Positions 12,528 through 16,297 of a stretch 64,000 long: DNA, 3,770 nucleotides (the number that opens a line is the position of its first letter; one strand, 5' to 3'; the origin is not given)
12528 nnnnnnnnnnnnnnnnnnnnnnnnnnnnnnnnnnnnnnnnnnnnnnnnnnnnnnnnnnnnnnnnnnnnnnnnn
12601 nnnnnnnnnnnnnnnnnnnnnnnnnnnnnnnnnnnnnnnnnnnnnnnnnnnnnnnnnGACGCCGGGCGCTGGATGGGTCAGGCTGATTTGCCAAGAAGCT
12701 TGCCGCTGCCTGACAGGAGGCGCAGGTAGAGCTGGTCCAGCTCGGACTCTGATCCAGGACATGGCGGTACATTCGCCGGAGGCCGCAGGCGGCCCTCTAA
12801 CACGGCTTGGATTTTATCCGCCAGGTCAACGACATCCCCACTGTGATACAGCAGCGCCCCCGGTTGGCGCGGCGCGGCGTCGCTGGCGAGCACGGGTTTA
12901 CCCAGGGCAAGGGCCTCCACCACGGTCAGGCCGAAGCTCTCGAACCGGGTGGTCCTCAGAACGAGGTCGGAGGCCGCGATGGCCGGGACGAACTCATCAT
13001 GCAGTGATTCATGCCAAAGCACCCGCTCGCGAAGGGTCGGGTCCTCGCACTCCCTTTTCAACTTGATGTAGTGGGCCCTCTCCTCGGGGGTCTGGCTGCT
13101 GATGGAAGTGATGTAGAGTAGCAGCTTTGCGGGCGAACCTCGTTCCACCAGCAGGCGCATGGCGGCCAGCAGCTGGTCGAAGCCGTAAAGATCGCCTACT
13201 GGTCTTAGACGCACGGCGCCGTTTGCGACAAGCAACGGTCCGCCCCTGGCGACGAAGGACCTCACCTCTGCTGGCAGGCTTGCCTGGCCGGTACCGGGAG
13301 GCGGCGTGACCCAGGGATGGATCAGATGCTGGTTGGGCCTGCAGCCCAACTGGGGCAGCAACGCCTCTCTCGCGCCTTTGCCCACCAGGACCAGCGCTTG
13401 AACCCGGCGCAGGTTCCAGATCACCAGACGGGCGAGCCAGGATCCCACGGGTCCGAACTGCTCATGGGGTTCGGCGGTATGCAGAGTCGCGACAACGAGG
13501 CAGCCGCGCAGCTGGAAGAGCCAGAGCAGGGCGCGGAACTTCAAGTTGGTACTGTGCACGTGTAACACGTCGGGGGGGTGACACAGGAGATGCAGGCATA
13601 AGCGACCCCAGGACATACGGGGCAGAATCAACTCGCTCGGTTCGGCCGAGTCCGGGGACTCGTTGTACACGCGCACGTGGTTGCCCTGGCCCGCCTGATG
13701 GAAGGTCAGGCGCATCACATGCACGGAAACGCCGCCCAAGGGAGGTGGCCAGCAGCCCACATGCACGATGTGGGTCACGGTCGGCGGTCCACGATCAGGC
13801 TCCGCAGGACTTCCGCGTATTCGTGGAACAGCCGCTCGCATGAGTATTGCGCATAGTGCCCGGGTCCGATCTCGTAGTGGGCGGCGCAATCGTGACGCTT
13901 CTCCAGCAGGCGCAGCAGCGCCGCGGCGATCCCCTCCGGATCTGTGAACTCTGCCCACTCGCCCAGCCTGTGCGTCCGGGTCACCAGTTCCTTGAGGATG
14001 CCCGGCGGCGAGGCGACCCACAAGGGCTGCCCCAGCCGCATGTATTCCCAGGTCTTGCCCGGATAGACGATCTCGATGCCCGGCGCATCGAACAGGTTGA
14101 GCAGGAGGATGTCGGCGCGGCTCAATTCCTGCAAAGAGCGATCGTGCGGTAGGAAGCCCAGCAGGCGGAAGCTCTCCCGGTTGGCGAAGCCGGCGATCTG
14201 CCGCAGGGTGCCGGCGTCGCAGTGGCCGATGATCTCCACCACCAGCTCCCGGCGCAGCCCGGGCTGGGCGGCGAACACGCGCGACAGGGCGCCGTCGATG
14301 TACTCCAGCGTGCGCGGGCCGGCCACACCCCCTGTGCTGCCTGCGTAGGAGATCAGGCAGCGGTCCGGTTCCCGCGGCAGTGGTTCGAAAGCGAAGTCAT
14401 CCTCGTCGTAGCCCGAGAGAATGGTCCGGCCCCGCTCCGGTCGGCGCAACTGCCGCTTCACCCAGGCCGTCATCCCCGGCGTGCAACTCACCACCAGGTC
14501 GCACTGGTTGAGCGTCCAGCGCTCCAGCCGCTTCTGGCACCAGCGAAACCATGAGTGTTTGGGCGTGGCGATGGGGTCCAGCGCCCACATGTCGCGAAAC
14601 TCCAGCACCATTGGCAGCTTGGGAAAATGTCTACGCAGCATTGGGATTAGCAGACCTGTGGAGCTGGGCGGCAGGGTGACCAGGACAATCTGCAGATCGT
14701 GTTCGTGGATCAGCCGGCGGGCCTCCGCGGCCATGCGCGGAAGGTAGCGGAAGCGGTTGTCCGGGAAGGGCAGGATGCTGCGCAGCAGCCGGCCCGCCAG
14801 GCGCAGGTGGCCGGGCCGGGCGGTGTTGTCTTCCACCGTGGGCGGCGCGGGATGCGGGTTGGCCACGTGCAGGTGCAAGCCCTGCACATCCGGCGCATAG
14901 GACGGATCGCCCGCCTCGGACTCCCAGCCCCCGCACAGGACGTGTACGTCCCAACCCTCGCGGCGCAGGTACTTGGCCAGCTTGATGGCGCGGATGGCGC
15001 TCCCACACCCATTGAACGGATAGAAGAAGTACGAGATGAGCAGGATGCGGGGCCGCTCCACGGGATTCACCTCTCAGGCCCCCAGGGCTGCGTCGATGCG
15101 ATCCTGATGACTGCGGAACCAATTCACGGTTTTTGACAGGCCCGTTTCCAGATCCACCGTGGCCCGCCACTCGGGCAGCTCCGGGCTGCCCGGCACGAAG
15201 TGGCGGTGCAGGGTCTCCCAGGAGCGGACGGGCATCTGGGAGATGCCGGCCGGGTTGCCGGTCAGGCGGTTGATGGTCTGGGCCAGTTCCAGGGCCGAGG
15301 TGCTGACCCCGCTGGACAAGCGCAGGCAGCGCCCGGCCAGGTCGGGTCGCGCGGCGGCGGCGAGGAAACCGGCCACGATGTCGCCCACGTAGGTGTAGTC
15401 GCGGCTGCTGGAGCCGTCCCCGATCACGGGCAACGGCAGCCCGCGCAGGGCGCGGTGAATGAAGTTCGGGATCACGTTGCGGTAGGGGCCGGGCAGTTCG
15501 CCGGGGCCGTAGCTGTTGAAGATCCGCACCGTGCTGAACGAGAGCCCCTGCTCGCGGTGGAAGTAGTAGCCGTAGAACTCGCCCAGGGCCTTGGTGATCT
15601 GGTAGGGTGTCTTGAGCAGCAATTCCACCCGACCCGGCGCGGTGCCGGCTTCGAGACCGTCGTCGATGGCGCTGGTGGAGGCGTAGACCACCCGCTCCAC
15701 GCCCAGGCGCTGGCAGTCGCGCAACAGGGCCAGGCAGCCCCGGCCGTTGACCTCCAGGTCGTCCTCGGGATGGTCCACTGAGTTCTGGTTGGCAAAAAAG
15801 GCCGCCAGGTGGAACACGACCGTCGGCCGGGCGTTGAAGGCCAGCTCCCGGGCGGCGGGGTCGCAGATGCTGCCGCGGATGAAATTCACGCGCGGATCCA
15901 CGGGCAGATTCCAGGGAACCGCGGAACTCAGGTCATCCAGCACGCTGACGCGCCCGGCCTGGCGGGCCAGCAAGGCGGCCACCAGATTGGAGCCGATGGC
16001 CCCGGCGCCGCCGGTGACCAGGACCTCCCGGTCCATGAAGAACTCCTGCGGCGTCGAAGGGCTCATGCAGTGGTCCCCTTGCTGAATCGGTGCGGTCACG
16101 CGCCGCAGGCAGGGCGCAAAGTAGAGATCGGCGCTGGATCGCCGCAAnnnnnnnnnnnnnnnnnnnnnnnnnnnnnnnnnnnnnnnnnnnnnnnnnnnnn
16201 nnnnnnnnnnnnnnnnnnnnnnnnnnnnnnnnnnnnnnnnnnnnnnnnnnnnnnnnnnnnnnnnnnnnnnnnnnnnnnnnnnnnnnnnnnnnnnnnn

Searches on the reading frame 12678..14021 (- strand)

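Call 68: search_protein_families(library=pfam, proteins=[window:12678-14021:-], max_evalue=0.0001)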
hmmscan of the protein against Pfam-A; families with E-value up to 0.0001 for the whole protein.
window:12678-14021:- (447 aa): 5 families
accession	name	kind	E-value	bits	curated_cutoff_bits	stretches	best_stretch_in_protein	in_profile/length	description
PF13692.12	Glyco_trans_1_4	-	1.2e-12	48.8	27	1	279-409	15-141/142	Glycosyl transferases group 1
PF13439.12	Glyco_transf_4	-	9.2e-12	45.8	28.5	1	96-238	2-166/170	Glycosyltransferase Family 4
PF00534.26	Glycos_transf_1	-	2e-10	40.9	26.4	1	279-409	28-157/172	Glycosyl transferases group 1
PF13579.12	Glyco_trans_4_4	-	1.3e-07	32.5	29.7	1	113-236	37-157/158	Glycosyl transferase 4-like domain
PF20706.3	GT4-conflict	-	3.4e-06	26.7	26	1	280-381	213-312/385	Family 4 Glycosyltransferase in conflict systems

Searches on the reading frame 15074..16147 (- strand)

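Call 68: search_protein_families(library=pfam, proteins=[window:15074-16147:-], max_evalue=0.0001)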
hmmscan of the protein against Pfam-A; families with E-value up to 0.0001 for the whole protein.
window:15074-16147:- (357 aa): 6 families
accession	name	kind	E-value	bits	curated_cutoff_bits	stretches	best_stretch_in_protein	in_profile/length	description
PF01370.27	Epimerase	-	4.5e-46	157.7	20.9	1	42-269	1-229/240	NAD dependent epimerase/dehydratase family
PF16363.11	GDP_Man_Dehyd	-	2.7e-30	106.4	27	1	43-266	1-238/332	GDP-mannose 4,6 dehydratase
PF01073.25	3Beta_HSD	-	4.1e-12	46.1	22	1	43-265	1-229/280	3-beta hydroxysteroid dehydrogenase/isomerase family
PF04321.23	RmlD_sub_bind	-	4.6e-11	42.8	27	1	41-298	2-233/287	RmlD substrate binding domain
PF02719.21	Polysacc_synt_2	-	8.4e-08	32.2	20.2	1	42-159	1-129/293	Polysaccharide biosynthesis protein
PF13460.12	NAD_binding_10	-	2.5e-05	24.6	27.2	1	46-167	1-105/184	NAD(P)H-binding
